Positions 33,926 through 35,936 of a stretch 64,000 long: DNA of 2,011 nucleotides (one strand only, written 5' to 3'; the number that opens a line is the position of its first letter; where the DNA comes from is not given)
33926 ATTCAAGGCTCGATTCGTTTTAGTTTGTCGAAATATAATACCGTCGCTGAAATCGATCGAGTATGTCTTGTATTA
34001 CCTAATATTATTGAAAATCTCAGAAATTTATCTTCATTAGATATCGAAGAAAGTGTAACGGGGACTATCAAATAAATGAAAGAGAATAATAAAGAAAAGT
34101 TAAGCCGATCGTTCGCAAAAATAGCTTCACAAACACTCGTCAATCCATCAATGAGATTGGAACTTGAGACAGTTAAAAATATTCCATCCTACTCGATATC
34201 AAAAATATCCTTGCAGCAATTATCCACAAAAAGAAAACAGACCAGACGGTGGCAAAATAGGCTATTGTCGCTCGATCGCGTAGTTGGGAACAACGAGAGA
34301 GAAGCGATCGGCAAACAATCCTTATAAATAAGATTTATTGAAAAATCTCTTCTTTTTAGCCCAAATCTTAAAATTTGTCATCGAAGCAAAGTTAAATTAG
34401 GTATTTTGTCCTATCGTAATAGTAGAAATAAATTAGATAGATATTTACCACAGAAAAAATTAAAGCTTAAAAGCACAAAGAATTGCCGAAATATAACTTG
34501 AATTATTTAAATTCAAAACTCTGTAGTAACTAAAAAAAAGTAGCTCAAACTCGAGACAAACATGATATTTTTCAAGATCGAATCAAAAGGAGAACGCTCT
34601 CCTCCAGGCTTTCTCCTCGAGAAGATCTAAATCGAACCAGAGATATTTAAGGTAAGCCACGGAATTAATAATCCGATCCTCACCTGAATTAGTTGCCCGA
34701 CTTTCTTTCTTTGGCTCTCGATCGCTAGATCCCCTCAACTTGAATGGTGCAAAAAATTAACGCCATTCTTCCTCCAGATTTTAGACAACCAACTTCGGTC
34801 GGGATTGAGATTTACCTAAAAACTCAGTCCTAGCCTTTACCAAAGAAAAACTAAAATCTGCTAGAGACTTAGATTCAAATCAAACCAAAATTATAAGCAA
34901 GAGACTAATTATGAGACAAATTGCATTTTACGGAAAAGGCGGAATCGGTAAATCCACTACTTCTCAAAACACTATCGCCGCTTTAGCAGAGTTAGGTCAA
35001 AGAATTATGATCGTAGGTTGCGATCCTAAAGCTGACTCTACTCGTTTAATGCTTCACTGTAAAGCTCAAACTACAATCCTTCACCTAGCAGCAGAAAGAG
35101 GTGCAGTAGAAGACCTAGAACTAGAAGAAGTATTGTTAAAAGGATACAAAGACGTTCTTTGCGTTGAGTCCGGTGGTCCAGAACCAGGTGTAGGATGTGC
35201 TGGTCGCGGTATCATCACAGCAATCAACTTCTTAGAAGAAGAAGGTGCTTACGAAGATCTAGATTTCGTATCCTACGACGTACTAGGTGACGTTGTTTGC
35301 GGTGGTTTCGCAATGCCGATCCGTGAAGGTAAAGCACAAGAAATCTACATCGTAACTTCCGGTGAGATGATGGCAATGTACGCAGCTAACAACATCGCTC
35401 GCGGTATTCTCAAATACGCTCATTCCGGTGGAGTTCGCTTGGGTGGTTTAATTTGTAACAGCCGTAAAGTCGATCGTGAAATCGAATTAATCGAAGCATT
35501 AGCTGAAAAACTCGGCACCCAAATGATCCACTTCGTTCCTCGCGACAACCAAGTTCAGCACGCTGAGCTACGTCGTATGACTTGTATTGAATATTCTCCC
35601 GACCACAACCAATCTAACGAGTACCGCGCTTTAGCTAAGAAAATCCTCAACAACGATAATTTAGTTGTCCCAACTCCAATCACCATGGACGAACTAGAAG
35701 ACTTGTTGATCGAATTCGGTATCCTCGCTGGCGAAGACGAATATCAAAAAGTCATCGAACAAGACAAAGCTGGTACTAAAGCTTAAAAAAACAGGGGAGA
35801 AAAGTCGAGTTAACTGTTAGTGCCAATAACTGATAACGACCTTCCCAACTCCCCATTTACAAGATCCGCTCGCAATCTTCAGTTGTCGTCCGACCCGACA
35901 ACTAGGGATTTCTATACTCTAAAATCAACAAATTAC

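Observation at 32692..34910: Canonical nifB-fdxN-nifS-nifU operon lacks both fdxN and nifU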

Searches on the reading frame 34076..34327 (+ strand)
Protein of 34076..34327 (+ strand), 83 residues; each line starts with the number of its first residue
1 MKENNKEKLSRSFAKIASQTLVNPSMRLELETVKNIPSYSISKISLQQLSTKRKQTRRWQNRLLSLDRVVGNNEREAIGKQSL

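Call 5: search_protein_families(library=ncbifam, proteins=[window:34076-34327:+], max_evalue=0.01)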
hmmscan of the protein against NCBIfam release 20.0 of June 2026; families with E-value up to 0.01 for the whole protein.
window:34076-34327:+ (83 aa): 0 families

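Call 36: search_protein_families(library=pfam, proteins=[window:34076-34327:+], max_evalue=0.1)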
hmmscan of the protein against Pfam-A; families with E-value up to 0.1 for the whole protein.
window:34076-34327:+ (83 aa): 0 families

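Call 38: find_homologous_proteins(query=window:34076-34327:+, max_evalue=10)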
Query window:34076-34327:+ (83 aa): 1 proteins with E <= 10 among 1 candidates.
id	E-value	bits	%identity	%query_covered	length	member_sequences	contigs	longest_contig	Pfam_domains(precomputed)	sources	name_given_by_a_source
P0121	2.6e-43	162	100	100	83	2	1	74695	-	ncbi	ncbi:MAG: hypothetical protein ACFBSE_01035 [Prochloraceae cyanobacterium]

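Call 73: predict_structure(protein=window:34076-34324:+)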
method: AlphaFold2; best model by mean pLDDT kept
length: 83 residues; sequences in the alignment: 1
mean_pLDDT: 74.3   pTM: 0.34
mean pLDDT of the five models: 74.3, 72.4, 68.4, 68.0, 62.0
residues with pLDDT >= 90: 14; 70-90: 38; 50-70: 28; < 50: 3
segments of 3 or more residues with pLDDT < 50: none
pLDDT, mean of each block of 10 residues (from residue 1): 81 76 55 54 74 91 89 81 56
secondary structure, 60 per line:
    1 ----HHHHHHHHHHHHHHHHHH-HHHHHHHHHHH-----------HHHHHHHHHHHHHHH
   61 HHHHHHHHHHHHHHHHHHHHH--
elements in order: H5-22 H24-34 H46-81

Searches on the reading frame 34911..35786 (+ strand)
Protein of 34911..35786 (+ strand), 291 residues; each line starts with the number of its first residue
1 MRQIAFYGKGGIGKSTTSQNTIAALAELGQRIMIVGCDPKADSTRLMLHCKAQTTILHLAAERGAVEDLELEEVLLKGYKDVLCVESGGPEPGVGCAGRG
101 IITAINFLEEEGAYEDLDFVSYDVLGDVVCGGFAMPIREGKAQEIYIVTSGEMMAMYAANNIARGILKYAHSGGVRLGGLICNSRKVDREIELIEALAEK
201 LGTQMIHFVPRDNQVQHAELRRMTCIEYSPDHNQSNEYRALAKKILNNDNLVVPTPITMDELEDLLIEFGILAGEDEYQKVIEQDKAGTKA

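Call 5: search_protein_families(library=ncbifam, proteins=[window:34911-35786:+], max_evalue=0.01)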
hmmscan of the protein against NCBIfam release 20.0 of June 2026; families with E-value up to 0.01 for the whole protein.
window:34911-35786:+ (291 aa): 18 families
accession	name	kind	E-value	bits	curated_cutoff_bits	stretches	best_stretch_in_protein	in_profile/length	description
TIGR01287.1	nifH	equivalog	1.7e-139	463.8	394.35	1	2-273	1-272/275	nitrogenase iron protein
NF033200.1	F430_CfbC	exception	1.7e-107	358.7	402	1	2-266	1-259/260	Ni-sirohydrochlorin a,c-diamide reductive cyclase ATP-dependent reductase subunit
NF009701.0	PRK13230.1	subfamily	1.5e-94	316.3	350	1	1-265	1-277/291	nitrogenase reductase-like protein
NF009702.0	PRK13231.1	equivalog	5.4e-91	304.4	427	1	1-269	2-262/264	nitrogenase reductase-like protein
TIGR01281.1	DPOR_bchL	equivalog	2.7e-61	207.3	345.15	1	4-268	3-266/268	ferredoxin:protochlorophyllide reductase (ATP-dependent) iron-sulfur ATP-binding protein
TIGR02016.1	BchX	equivalog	7.4e-51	173.2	331.2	1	2-248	1-231/296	chlorophyllide a reductase iron protein subunit X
TIGR01969.1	minD_arch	subfamily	1.8e-14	53.5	201.75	2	142-247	131-232/251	cell division ATPase MinD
TIGR01968.1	minD_bact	equivalog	5.6e-09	35.7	212.9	1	8-38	9-39/261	septum site-determining protein MinD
TIGR04291.1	arsen_driv_ArsA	equivalog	2.4e-06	26.5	650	1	5-42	7-44/565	arsenical pump-driving ATPase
TIGR00345.1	GET3_arsA_TRC40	subfamily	2.5e-05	24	135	1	6-40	2-36/299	TRC40/GET3/ArsA family transport-energizing ATPase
NF041417.1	ArsA_halo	exception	4.2e-05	22.4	800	1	4-41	336-373/617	arsenical pump-driving ATPase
NF008669.0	PRK11670.1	equivalog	5.6e-05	22.2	348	1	8-53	115-160/369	iron-sulfur cluster carrier protein ApbC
TIGR03371.1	cellulose_yhjQ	equivalog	7.3e-05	22.4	157.85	0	5-41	5-42/246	cellulose biosynthesis protein BcsQ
NF041546.1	ParA_partition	equivalog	0.00015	21.4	180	1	9-44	8-43/203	ParA family partition ATPase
NF047398.1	AAA_KGGVGR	domain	0.00037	20.9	90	1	2-49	3-51/190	KGGVGR-motif variant AAA ATPase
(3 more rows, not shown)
